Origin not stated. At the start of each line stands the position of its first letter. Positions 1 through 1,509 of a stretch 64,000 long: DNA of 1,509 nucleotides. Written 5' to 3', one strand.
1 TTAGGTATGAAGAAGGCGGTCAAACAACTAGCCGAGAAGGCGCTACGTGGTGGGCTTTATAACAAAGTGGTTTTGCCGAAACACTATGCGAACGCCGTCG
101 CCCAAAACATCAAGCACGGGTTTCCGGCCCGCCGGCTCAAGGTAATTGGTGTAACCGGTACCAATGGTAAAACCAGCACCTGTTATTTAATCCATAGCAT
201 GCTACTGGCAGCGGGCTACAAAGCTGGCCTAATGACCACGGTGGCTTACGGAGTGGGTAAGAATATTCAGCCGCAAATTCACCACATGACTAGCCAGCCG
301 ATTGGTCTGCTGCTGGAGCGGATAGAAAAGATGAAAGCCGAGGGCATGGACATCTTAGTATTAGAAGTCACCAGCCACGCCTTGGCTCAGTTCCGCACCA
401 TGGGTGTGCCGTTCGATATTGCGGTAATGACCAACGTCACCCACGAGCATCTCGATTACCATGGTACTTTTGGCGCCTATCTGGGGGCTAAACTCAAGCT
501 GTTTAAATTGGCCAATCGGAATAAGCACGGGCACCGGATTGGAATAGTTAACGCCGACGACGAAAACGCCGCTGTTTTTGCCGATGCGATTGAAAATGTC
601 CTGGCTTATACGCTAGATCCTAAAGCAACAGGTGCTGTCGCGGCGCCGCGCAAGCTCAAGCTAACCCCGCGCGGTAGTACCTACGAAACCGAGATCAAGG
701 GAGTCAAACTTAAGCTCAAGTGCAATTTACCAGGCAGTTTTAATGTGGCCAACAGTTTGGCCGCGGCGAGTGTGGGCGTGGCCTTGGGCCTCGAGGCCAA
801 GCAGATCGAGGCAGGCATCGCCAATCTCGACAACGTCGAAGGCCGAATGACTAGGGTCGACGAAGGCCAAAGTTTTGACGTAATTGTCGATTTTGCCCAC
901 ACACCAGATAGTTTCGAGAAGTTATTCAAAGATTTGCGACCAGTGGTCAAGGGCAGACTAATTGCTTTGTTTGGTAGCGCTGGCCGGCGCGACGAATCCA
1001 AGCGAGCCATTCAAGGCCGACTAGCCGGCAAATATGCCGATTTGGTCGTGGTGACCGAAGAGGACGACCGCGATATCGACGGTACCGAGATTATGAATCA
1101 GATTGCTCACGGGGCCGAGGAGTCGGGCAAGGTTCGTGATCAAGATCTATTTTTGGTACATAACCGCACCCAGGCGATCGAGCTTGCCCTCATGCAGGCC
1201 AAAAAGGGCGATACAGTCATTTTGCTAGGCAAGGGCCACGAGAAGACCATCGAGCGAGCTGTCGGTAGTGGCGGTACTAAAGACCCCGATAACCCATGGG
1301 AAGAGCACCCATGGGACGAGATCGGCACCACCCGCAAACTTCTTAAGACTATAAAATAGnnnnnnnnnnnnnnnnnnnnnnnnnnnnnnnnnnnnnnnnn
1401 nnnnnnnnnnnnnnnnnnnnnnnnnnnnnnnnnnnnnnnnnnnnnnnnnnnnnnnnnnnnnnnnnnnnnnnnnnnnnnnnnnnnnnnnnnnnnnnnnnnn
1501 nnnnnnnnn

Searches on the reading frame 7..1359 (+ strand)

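Call 71: search_protein_families(library=pfam, proteins=[window:7-1359:+], max_evalue=0.01)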
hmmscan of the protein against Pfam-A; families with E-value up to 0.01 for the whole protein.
window:7-1359:+ (450 aa): 2 families
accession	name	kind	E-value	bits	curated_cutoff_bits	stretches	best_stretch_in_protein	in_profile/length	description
PF08245.18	Mur_ligase_M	-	3.6e-43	148.3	24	1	49-256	1-199/200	Mur ligase middle domain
PF02875.26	Mur_ligase_C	-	3.1e-27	96.4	28.4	1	279-410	1-127/127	Mur ligase, glutamate ligase domain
